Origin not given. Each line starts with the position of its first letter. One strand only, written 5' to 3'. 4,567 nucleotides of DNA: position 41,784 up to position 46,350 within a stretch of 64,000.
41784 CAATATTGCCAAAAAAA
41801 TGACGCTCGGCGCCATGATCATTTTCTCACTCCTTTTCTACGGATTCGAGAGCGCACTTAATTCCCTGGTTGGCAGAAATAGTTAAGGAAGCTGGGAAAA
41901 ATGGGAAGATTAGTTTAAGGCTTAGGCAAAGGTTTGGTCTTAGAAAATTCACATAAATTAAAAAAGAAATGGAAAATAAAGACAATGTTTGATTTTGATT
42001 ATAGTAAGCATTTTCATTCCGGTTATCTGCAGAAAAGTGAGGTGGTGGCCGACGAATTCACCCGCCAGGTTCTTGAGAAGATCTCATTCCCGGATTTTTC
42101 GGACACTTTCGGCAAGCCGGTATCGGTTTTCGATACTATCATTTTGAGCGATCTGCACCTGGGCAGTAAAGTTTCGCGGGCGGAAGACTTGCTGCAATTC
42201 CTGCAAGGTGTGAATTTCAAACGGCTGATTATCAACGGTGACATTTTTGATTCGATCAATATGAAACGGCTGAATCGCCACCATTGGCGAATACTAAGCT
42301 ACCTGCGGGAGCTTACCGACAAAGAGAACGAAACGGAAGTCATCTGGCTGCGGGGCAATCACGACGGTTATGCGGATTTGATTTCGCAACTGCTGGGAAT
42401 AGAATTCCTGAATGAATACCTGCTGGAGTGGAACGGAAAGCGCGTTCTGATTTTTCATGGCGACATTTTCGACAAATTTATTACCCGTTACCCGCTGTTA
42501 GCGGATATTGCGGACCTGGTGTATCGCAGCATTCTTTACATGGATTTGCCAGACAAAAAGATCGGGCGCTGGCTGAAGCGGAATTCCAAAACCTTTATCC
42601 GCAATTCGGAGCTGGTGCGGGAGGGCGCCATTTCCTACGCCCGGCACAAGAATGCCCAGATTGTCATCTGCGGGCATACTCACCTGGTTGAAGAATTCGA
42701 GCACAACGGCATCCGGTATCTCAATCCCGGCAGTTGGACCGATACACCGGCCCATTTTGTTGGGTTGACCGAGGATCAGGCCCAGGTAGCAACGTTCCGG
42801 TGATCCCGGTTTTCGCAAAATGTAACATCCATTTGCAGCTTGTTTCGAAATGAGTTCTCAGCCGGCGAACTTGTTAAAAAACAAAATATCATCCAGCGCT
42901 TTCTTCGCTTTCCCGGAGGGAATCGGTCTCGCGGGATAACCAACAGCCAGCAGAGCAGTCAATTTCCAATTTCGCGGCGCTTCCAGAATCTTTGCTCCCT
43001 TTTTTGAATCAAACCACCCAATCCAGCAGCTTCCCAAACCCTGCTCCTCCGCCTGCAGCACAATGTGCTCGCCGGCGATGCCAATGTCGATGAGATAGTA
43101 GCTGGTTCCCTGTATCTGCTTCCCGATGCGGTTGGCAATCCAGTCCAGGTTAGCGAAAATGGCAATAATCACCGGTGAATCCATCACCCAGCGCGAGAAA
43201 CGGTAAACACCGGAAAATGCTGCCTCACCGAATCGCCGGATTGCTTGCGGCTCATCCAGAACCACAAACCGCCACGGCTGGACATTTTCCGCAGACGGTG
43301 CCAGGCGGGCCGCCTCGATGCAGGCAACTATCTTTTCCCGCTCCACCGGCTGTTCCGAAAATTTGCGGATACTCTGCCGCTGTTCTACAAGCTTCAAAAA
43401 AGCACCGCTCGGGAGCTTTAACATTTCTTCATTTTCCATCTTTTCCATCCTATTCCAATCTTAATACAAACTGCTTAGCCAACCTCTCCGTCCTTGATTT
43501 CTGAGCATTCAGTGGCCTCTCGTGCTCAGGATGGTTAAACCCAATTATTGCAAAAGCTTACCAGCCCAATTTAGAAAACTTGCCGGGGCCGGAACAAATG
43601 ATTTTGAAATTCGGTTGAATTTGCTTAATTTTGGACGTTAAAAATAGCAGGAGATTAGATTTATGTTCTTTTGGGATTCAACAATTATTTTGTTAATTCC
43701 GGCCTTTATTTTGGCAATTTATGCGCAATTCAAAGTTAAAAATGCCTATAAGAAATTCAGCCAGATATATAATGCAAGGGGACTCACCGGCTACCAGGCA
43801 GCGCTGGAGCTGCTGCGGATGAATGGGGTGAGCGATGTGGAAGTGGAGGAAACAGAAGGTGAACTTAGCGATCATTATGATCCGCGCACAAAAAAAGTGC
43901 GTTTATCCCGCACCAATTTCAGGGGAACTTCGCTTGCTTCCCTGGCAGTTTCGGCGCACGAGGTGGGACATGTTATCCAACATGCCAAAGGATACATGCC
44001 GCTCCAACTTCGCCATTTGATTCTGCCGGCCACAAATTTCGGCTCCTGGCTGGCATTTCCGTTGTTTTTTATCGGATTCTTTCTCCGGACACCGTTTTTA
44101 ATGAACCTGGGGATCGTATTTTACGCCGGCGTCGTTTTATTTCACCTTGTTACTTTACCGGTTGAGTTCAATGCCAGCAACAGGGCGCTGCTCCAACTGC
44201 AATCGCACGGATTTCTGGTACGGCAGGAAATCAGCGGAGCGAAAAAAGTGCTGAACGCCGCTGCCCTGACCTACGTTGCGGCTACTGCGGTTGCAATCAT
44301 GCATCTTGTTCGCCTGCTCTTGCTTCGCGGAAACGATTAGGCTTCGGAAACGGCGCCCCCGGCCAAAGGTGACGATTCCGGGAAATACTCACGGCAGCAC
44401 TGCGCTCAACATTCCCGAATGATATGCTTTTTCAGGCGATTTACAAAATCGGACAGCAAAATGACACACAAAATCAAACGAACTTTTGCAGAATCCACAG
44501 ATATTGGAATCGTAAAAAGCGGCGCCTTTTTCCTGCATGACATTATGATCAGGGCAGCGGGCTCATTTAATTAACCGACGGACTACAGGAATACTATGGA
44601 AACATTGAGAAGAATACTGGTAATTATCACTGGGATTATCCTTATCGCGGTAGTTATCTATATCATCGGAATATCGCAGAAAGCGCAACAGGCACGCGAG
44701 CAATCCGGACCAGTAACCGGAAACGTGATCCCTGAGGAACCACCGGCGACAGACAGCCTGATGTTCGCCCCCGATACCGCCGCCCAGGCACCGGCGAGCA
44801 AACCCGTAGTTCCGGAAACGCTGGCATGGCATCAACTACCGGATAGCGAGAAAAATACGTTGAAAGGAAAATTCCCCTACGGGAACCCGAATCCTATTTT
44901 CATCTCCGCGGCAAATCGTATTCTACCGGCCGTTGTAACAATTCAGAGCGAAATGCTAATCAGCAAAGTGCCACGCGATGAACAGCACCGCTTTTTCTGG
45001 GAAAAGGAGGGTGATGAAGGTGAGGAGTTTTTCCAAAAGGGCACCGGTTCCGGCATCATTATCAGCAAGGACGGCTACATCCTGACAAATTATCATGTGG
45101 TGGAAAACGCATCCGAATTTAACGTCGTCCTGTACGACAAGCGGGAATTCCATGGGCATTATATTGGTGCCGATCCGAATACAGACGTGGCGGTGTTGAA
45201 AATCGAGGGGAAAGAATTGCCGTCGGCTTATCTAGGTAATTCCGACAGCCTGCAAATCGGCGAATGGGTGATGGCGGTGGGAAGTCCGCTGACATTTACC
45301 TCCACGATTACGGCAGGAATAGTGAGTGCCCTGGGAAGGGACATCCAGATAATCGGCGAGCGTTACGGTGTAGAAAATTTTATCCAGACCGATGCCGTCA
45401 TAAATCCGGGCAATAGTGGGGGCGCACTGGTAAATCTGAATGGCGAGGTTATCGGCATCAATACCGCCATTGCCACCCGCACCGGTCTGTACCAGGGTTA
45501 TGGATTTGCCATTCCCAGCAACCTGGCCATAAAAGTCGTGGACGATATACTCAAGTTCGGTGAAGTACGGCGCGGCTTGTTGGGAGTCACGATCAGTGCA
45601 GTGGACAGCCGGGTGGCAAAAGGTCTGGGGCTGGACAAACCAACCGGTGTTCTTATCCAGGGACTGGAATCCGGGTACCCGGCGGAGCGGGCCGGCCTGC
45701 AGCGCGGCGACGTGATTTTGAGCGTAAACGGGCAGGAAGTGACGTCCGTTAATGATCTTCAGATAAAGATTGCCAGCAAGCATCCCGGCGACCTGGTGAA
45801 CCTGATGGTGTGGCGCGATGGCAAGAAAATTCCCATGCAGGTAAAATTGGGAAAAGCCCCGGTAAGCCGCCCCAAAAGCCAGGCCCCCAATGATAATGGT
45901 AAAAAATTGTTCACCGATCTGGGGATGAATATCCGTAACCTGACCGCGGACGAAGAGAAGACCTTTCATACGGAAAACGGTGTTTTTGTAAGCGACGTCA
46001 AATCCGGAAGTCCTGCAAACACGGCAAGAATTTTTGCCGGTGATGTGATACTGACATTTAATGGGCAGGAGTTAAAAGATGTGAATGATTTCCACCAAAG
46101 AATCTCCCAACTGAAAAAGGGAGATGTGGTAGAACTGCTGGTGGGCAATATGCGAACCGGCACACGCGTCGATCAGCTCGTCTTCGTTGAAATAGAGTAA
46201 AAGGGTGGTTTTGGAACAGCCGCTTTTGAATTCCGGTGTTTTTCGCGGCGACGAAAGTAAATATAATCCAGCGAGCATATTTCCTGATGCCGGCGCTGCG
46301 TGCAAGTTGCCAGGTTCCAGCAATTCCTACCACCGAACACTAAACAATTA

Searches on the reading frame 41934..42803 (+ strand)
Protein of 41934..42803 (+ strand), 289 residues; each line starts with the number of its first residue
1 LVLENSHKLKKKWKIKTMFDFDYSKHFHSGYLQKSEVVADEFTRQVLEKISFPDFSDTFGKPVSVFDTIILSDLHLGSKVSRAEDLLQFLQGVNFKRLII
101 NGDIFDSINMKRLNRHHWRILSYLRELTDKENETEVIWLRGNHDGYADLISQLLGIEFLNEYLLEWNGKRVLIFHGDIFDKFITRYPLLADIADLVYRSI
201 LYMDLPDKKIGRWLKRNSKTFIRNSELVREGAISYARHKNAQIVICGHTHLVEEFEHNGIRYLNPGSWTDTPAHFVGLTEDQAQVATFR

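Call 83: search_protein_families(library=pfam, proteins=[window:41934-42803:+], max_evalue=0.00001)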
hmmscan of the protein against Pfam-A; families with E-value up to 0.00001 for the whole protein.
window:41934-42803:+ (289 aa): 2 families
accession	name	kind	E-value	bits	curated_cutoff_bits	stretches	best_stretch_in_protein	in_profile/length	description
PF12850.12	Metallophos_2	-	6.6e-15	55.9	27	1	69-271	4-138/154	Calcineurin-like phosphoesterase superfamily domain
PF00149.33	Metallophos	-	8.6e-12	46.3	21.5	1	69-250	4-189/191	Calcineurin-like phosphoesterase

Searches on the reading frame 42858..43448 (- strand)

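Call 83: search_protein_families(library=pfam, proteins=[window:42858-43448:-], max_evalue=0.00001)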
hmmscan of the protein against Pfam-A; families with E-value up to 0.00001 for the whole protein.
window:42858-43448:- (196 aa): 2 families
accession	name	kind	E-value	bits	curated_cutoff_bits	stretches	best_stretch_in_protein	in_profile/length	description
PF00881.29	Nitroreductase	-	6.7e-31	108.2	23.5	1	21-171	1-167/167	Nitroreductase family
PF14512.11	TM1586_NiRdase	-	1.1e-19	71.3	27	1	118-187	80-147/215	Putative TM nitroreductase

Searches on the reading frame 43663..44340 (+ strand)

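Call 83: search_protein_families(library=pfam, proteins=[window:43663-44340:+], max_evalue=0.00001)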
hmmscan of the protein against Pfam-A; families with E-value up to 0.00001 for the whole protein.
window:43663-44340:+ (225 aa): 1 family
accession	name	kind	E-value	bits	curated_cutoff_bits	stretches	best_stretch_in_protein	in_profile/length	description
PF04298.18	Zn_peptidase_2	-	1.5e-87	293.1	27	1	7-221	1-216/218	Putative neutral zinc metallopeptidase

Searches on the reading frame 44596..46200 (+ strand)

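Call 83: search_protein_families(library=pfam, proteins=[window:44596-46200:+], max_evalue=0.00001)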
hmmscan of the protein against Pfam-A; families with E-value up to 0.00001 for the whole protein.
window:44596-46200:+ (534 aa): 7 families
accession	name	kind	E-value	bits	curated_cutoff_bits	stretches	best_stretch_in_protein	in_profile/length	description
PF13365.12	Trypsin_2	-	3.4e-33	115.8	27.6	1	151-288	1-144/144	Trypsin-like peptidase domain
PF13180.12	PDZ_2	-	4.5e-29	101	27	2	327-418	1-80/80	PDZ domain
PF00595.29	PDZ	-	1.7e-22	80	23.2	2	323-405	7-80/81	PDZ domain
PF17820.7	PDZ_6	-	1.3e-21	76.5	27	2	359-407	7-54/54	PDZ domain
PF00089.32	Trypsin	-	2.9e-19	70.2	20.6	1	151-311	27-216/220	Trypsin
PF19805.5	DUF6288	-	4.4e-06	26.5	26.3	0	352-416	3-74/402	Family of unknown function (DUF6288)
PF04495.20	GRASP55_65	-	9e-06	26.5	27.7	0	440-520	26-102/138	GRASP55/65 PDZ-like domain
